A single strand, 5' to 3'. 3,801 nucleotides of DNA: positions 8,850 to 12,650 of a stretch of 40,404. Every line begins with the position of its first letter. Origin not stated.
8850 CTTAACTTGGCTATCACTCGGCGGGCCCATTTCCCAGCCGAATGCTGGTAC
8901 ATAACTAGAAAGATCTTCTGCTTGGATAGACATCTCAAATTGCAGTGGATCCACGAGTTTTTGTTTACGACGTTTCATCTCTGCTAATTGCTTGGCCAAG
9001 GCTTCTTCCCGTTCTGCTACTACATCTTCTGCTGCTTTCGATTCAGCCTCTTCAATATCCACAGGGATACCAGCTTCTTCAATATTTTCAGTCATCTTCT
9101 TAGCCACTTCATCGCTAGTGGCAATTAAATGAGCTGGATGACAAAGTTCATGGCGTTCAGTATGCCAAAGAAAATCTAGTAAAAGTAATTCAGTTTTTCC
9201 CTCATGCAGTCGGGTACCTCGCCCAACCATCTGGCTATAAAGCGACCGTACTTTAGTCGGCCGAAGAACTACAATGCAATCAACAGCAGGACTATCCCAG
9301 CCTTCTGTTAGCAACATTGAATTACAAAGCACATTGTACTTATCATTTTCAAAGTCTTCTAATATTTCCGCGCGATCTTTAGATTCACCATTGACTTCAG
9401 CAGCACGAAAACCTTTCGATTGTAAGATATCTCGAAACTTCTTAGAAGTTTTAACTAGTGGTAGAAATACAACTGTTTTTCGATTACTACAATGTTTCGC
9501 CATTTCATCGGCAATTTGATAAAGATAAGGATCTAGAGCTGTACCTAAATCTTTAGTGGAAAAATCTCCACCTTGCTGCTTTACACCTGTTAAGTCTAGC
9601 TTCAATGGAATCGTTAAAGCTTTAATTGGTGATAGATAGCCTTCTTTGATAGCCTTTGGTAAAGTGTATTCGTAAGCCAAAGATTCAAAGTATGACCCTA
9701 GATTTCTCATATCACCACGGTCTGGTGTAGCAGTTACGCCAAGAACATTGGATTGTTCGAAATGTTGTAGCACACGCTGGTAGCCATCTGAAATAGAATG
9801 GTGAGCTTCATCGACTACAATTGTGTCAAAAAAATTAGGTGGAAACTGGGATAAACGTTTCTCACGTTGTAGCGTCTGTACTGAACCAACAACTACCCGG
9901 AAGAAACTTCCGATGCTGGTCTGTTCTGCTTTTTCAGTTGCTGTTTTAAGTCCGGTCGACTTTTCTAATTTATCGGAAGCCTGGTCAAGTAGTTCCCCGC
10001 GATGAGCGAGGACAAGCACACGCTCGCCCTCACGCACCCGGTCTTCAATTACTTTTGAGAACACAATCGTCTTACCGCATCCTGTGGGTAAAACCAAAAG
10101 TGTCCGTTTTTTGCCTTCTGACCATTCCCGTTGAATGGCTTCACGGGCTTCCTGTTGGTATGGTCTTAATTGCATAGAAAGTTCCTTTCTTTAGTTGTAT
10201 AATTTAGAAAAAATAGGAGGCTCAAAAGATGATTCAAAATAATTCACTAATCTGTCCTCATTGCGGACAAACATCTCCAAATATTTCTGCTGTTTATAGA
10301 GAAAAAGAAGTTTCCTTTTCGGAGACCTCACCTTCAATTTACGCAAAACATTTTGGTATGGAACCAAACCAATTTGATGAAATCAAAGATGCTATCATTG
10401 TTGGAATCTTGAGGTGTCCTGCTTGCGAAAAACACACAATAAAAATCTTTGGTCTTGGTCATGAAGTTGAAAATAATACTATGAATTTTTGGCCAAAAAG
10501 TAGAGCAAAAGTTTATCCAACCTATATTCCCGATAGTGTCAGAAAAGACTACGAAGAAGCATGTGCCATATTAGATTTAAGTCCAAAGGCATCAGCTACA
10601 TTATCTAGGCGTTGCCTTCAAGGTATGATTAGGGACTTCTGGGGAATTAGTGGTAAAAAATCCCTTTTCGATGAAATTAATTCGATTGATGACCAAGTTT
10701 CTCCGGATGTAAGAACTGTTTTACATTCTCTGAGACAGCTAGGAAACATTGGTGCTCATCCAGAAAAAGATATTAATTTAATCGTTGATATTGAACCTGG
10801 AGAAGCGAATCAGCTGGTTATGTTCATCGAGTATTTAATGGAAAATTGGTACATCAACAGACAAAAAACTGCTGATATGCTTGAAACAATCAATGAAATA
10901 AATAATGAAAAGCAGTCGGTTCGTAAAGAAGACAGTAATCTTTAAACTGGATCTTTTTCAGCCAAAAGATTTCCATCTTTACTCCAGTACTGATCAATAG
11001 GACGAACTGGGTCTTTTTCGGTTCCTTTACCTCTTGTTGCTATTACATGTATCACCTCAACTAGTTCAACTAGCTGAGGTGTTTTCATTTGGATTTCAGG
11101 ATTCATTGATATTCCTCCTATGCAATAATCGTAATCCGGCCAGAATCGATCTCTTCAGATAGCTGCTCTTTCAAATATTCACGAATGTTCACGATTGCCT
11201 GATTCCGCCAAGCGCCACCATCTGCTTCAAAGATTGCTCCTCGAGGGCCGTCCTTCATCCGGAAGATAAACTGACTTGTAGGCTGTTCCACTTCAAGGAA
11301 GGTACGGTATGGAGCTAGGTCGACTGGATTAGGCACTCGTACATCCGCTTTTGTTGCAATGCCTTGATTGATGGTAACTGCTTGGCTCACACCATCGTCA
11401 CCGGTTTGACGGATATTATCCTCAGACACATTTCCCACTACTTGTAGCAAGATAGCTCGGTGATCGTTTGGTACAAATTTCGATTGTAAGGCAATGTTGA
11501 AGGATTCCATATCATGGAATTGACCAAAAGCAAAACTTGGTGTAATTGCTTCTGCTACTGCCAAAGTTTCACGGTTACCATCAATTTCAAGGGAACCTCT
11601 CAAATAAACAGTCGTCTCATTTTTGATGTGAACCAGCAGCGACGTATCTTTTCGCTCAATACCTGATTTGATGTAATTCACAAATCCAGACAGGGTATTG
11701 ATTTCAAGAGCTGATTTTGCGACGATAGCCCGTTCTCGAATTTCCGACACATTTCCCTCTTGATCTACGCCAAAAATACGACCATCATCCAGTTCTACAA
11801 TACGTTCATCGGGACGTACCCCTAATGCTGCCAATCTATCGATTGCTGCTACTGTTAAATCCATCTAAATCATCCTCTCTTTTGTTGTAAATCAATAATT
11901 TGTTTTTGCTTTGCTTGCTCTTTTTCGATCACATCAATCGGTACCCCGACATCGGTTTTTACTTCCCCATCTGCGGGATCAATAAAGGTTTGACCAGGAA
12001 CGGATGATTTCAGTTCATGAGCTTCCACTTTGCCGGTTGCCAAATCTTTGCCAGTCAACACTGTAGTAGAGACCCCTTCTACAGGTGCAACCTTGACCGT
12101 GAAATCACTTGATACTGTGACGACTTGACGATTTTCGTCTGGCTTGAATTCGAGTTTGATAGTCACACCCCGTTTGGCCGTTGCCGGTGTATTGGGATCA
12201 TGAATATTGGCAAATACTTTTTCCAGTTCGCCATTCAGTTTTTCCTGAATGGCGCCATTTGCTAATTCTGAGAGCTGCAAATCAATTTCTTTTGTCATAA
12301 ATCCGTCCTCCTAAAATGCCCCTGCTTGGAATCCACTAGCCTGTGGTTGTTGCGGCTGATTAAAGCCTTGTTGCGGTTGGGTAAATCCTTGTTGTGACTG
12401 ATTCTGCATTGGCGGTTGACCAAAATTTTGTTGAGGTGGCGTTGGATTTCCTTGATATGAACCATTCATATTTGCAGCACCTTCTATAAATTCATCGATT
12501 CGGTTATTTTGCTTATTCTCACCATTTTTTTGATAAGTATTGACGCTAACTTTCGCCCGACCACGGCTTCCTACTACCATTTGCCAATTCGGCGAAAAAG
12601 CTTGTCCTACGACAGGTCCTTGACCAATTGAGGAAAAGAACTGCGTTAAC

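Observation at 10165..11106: Self-promoted zinc-ribbon plus DUF4145 (HEPN-like) gene inserted antisense in the replication module and convergent with a hidden small ORF: candidate Abi/exclusion system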

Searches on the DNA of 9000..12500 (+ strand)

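Call 7: search_dna_similar(query=window:9000-12500:+, collection=phages, mode=near, max_rows=30)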
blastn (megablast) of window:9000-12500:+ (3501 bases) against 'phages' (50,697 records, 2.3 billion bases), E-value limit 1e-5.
Records with a match: 2; places in all: 2; records where one place covers at least 80% of the query: 0.
Best place of each record, by identity: 60-80% 2.
By first word of the organism name: Enterococcus 2.
By host as written in the record: Enterococcus faecalis 2.
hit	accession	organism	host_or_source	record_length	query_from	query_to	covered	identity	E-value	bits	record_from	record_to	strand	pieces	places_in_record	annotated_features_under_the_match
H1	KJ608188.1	Enterococcus phage EFC-1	Enterococcus faecalis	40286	2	1167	33%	75.8%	6e-160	571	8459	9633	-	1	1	DEAD/DEAH box helicase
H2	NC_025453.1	Enterococcus phage EFC-1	Enterococcus faecalis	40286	2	1167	33%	75.8%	6e-160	571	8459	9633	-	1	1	DNA helicase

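Call 24: get_annotated_region(hit=H2, flank=5000)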
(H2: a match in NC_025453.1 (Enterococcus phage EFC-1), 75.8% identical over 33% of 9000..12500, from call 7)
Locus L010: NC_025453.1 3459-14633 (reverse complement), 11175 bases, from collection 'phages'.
description: Enterococcus phage EFC-1, complete genome.
organism: Enterococcus phage EFC-1 (NCBI taxid 1486428)
taxonomy: Viruses; Duplodnaviria; Heunggongvirae; Uroviricota; Caudoviricetes
host: Enterococcus faecalis; source: -; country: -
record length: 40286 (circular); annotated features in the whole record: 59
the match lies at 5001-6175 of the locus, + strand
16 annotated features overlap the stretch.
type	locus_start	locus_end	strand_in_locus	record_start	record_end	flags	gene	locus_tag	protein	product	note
CDS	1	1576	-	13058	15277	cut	-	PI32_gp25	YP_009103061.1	DNA primase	-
CDS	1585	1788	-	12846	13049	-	-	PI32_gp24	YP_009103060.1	hypothetical protein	-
CDS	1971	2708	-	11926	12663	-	-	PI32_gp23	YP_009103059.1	DUF1642 domain-containing protein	-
CDS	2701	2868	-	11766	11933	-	-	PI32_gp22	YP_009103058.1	6-phosphofructokinase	-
CDS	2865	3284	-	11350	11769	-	-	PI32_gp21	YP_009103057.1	YopX family protein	-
CDS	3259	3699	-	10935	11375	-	-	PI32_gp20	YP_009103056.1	YopX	-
CDS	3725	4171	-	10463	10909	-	-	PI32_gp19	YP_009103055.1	DNA methyltransferase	-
CDS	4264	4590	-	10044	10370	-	-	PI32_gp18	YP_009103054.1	hypothetical protein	-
CDS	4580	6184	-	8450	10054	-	-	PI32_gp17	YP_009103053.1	DNA helicase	-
CDS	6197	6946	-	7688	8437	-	-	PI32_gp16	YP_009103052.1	hypothetical protein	-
CDS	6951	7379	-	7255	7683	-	-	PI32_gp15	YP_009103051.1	replication terminator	-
CDS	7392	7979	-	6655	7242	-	-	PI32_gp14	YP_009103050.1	DUF669 domain-containing protein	-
CDS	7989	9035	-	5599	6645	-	-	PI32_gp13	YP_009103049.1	Sak4-like ssDNA annealing protein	-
CDS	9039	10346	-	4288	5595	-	-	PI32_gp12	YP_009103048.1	AAA family ATPase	-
CDS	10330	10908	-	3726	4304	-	-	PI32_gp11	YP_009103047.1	hypothetical protein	-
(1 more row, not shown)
